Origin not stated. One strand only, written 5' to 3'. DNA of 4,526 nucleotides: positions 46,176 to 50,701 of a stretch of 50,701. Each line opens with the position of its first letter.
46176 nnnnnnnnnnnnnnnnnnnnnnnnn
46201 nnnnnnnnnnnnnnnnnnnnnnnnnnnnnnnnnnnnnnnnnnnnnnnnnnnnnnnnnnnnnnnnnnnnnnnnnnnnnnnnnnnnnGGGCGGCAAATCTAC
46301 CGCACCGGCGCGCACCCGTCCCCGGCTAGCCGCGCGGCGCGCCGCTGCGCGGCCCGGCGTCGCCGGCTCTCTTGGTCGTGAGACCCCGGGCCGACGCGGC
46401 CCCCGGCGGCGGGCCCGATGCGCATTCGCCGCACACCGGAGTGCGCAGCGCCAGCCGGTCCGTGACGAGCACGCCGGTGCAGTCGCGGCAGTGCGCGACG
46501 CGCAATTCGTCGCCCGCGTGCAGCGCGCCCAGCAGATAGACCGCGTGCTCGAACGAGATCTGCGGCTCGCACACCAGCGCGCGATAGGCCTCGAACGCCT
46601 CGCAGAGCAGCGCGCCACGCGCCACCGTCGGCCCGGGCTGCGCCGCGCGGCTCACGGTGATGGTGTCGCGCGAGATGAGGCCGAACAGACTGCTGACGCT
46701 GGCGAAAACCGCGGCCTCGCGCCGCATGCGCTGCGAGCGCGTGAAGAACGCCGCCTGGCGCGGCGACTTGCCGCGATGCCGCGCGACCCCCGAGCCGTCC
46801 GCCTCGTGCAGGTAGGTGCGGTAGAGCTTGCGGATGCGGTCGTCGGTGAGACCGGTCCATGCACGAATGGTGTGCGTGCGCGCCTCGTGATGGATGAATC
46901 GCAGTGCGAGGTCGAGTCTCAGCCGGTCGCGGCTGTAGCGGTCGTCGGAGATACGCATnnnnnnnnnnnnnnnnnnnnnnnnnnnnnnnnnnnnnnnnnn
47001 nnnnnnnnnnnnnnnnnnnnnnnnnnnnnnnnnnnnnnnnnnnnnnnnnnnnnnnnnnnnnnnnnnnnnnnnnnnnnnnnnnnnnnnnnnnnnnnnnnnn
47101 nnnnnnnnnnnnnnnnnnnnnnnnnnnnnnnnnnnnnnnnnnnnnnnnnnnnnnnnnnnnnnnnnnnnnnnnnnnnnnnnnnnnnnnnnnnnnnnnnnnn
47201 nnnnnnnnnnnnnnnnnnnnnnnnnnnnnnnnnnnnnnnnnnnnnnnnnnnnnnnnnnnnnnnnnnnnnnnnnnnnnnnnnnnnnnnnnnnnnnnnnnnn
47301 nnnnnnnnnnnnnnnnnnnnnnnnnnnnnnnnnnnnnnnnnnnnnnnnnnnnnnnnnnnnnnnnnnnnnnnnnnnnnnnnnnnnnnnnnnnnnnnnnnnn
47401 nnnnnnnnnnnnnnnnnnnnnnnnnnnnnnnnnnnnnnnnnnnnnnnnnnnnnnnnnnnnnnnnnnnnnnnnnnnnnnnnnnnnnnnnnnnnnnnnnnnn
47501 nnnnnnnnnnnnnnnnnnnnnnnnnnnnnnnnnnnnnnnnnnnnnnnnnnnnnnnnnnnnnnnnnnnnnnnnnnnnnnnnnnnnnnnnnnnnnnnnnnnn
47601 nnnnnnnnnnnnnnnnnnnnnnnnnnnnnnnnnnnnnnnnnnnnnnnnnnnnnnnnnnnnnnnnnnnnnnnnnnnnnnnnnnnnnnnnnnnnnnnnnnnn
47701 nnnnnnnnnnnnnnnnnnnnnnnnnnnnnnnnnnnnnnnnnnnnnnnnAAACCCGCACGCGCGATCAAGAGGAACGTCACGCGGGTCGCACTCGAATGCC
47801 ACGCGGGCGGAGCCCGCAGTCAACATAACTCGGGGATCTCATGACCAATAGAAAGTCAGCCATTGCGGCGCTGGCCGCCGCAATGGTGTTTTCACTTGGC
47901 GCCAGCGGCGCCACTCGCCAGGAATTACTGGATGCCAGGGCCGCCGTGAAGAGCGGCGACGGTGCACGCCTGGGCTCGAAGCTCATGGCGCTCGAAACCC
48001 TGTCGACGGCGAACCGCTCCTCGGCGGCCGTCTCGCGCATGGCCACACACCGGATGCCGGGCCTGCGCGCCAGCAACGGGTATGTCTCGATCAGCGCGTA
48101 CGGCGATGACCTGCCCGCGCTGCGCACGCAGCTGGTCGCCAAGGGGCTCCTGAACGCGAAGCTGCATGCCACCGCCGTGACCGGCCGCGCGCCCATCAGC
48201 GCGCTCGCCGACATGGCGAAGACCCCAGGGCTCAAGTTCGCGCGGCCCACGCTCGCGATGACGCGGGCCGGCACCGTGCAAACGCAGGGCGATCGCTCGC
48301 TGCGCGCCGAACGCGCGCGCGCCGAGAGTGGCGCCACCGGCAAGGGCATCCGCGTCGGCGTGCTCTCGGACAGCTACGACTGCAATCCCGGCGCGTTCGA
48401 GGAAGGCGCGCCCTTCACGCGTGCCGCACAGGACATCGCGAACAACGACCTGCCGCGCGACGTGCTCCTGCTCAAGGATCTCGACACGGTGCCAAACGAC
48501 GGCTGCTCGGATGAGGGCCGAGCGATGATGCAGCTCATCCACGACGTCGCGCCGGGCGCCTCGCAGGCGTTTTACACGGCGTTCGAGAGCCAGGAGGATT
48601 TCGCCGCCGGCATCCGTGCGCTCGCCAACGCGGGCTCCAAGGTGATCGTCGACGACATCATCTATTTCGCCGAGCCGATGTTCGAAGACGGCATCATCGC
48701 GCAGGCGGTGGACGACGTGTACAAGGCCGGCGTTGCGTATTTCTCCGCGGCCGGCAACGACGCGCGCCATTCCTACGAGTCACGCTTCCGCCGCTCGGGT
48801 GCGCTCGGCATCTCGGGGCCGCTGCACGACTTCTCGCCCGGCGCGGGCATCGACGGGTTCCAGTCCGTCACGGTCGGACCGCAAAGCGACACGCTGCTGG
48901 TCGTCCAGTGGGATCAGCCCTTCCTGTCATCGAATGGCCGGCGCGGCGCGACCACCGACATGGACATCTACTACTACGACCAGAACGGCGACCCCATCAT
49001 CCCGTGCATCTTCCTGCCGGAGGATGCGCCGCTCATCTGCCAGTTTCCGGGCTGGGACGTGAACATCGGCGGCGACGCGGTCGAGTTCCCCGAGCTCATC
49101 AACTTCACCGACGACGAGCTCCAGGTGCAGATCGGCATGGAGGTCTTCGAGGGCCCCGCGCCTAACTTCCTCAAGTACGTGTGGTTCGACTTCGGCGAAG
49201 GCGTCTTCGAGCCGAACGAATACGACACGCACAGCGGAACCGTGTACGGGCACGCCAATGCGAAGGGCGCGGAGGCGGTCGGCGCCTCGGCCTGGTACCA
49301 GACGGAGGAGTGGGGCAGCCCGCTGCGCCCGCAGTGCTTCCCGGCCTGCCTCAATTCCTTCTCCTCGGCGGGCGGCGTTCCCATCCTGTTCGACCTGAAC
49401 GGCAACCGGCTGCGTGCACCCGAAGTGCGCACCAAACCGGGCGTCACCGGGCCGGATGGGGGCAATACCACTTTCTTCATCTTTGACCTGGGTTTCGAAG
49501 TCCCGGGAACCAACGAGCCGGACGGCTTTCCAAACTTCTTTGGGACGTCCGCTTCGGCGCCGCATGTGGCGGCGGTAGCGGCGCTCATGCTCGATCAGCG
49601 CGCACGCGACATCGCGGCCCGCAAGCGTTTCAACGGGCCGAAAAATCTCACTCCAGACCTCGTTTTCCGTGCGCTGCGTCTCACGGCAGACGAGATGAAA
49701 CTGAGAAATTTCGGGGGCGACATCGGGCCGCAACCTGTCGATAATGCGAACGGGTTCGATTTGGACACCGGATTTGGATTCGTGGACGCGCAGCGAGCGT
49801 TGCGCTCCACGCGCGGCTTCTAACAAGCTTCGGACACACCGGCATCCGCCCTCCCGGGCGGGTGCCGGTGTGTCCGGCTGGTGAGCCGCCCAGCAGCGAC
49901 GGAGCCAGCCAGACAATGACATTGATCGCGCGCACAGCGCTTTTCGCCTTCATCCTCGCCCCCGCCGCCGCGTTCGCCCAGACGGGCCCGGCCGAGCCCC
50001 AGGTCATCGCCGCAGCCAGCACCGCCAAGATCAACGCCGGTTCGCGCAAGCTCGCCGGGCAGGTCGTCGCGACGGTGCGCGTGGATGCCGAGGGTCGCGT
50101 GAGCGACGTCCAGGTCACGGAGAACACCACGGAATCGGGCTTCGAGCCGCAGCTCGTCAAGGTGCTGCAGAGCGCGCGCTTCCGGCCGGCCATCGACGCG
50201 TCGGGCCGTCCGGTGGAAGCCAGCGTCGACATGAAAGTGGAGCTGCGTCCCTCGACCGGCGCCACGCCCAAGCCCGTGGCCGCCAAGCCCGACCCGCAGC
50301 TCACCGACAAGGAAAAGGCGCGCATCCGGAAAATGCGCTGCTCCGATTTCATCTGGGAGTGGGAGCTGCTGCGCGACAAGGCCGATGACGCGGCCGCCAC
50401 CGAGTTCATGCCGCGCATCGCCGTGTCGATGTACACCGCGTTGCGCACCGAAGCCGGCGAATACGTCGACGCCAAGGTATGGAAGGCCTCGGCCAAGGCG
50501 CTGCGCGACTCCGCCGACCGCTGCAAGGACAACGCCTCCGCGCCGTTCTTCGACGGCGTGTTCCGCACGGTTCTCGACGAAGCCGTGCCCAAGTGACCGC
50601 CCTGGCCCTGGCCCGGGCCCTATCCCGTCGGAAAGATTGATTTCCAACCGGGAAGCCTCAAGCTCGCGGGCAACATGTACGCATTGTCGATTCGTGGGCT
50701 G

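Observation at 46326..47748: Orphan, divergently arranged FlhC-like / FlhD-like pair with no flagellar context, next to a secreted S8 protease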

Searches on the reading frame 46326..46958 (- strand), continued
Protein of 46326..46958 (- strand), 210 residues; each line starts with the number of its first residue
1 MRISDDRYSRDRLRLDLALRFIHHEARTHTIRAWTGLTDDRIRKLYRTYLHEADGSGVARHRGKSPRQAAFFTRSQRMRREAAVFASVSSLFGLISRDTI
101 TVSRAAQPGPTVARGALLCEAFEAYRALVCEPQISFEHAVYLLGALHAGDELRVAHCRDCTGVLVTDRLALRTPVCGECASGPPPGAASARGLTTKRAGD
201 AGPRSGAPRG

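Call 70: find_related_loci(query=A4, collection=genome_contigs, flank=7000)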
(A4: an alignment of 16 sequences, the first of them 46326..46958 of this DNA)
Query A4 (210 aa) in genome_contigs; peptide patterns used: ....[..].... (x = any residue, [..] = any of these).
599 stretches matched a pattern (row limit reached: there are more); 596 encode a relative of the query (tblastn E <= 1e-3); the best 80 are kept; 80 distinct loci.
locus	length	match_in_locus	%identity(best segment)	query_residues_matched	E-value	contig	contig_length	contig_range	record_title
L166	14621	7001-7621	88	1-208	1e-114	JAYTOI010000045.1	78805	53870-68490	MAG: Pseudomonadota bacterium isolate GFS_4079 GFS_4079_44, whole genome shotgun sequence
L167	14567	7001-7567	89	1-189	6e-108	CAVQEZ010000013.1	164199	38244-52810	MAG: uncultured proteobacterium isolate MFD09206.bin.2.185 genome assembly, contig: contig_3208, whole genome shotgun se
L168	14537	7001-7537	92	1-179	4e-107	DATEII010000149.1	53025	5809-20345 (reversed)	MAG TPA_asm: Steroidobacteraceae bacterium isolate SMAG_U8833 k141_2250033, whole genome shotgun sequence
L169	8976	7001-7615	82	1-210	2e-106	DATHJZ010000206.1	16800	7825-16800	MAG TPA_asm: Steroidobacteraceae bacterium isolate SMAG_U12565 k141_373047, whole genome shotgun sequence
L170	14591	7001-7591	84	1-186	1e-106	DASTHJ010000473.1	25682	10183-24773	MAG TPA_asm: Steroidobacteraceae bacterium isolate SMAG_U588 k141_1491365, whole genome shotgun sequence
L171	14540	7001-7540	88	1-180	1e-104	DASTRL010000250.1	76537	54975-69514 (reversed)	MAG TPA_asm: Steroidobacteraceae bacterium isolate SMAG_U2251 k141_1721916, whole genome shotgun sequence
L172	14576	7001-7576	84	1-192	3e-103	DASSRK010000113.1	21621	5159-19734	MAG TPA_asm: Steroidobacteraceae bacterium isolate SMAG_U487 k141_24400, whole genome shotgun sequence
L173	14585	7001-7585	83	1-192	7e-102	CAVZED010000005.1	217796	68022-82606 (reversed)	MAG: uncultured proteobacterium isolate MFD09206.bin.2.144 genome assembly, contig: contig_16171, whole genome shotgun s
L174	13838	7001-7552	88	1-179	8e-102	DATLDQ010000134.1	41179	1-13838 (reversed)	MAG TPA_asm: Steroidobacteraceae bacterium isolate SMAG_U14354 k141_9556680, whole genome shotgun sequence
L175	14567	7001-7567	85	1-187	2e-101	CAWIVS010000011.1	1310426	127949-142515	MAG: uncultured proteobacterium isolate MFD04850.bin.2.123 genome assembly, contig: contig_4215, whole genome shotgun se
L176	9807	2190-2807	80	1-204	4e-100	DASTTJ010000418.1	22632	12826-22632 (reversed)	MAG TPA_asm: Steroidobacteraceae bacterium isolate SMAG_U2303 k141_610230, whole genome shotgun sequence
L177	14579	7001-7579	81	1-184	8e-100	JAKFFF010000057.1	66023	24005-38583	MAG: Alcaligenaceae bacterium isolate LC093 contig-124_220, whole genome shotgun sequence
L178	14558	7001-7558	84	1-181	1e-98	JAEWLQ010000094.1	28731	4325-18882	MAG: Proteobacteria bacterium isolate OH_PBrB_96 k127_40872, whole genome shotgun sequence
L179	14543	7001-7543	86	1-181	2e-98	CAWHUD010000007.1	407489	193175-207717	MAG: uncultured proteobacterium isolate MFD03066.bin.2.152 genome assembly, contig: contig_30647, whole genome shotgun s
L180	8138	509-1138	75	1-208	1e-97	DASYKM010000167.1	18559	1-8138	MAG TPA_asm: Steroidobacteraceae bacterium isolate SMAG_U4322 k141_1855265, whole genome shotgun sequence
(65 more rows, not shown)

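Call 75: search_protein_families(library=phrogs, proteins=[window:46326-46958:-], max_evalue=0.01)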
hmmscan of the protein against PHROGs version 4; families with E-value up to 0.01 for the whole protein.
window:46326-46958:- (210 aa): 0 families

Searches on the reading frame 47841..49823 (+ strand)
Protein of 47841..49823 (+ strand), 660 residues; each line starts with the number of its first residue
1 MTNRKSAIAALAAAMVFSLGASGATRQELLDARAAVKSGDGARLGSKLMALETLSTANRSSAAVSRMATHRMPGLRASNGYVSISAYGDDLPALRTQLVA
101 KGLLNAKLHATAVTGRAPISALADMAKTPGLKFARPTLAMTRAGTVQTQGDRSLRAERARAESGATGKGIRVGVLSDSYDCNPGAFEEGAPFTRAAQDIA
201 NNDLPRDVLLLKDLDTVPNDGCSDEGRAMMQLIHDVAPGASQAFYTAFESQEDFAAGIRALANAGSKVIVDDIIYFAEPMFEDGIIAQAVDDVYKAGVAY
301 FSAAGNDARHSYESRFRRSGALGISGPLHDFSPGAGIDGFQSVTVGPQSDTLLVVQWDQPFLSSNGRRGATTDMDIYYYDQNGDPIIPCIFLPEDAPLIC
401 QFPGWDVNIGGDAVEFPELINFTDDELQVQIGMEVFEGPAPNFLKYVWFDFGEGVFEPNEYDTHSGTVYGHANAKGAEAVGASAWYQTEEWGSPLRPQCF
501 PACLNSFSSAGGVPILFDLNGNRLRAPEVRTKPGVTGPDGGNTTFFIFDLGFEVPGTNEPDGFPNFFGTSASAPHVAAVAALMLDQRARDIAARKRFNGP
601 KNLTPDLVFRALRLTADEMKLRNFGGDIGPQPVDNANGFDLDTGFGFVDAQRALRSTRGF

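Call 3: search_protein_families(library=pfam, proteins=[window:47841-49823:+], max_evalue=1)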
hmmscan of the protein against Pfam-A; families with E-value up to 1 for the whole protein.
window:47841-49823:+ (660 aa): 2 families
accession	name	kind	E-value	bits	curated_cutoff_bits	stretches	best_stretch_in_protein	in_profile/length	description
PF00082.27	Peptidase_S8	-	0.00012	21.9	21.8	1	562-588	232-258/288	Subtilase family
PF07931.18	CPT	-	0.15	12.3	22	1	252-278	68-94/172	Chloramphenicol phosphotransferase-like protein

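Call 4: search_protein_families(library=ncbifam, proteins=[window:47841-49823:+], max_evalue=1)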
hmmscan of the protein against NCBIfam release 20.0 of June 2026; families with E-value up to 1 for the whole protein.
window:47841-49823:+ (660 aa): 2 families
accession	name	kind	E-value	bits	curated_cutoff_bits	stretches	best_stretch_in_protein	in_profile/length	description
TIGR03921.1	T7SS_mycosin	equivalog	1.2e-05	24.7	278.75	2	245-311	95-163/353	type VII secretion-associated serine protease mycosin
NF033114.1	phos_trans_CPT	equivalog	0.12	12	250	1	251-274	67-90/171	chloramphenicol phosphotransferase CPT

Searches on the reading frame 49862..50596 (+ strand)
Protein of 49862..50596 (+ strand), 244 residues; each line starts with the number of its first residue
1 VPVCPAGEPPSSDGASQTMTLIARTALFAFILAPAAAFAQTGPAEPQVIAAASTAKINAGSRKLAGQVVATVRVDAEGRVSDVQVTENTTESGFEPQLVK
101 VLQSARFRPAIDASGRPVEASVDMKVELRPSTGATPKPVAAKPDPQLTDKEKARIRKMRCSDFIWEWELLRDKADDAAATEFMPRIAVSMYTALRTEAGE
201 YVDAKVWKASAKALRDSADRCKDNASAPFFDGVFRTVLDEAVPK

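Call 3: search_protein_families(library=pfam, proteins=[window:49862-50596:+], max_evalue=1)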
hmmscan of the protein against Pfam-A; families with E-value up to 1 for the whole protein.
window:49862-50596:+ (244 aa): 3 families
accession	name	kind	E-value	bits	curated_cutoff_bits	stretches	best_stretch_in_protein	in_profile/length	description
PF03544.19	TonB_C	-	1.3e-07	32.4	24.6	1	59-126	9-75/79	Gram-negative bacterial TonB protein C-terminal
PF24881.1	DUF7739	-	0.03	15.4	27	1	154-223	21-90/98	Domain of unknown function (DUF7739)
PF13103.11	TonB_2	-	0.057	14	22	1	66-116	26-75/85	TonB C terminal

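Call 4: search_protein_families(library=ncbifam, proteins=[window:49862-50596:+], max_evalue=1)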
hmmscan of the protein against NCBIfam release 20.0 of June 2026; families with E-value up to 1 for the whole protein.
window:49862-50596:+ (244 aa): 5 families
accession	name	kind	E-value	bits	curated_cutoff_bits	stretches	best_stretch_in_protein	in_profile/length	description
TIGR01352.1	tonB_Cterm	subfamily_domain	3.3e-08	33.7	27.1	1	59-125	7-70/76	TonB family protein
NF038079.1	TonB_sider_MxcH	equivalog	3.3e-07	28.8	925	1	59-149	16-106/792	TonB-dependent siderophore myxochelin receptor MxcH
NF033768.1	myxo_SS_tail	domain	0.00013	22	40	1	61-111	28-78/92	AgmX/PglI C-terminal domain-containing protein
NF008080.0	PRK10819.1-1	equivalog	0.0013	18.2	418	1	44-108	165-230/252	TonB system transport protein TonB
NF008082.0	PRK10819.1-3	equivalog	0.19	11.5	265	1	65-119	178-231/242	TonB system transport protein TonB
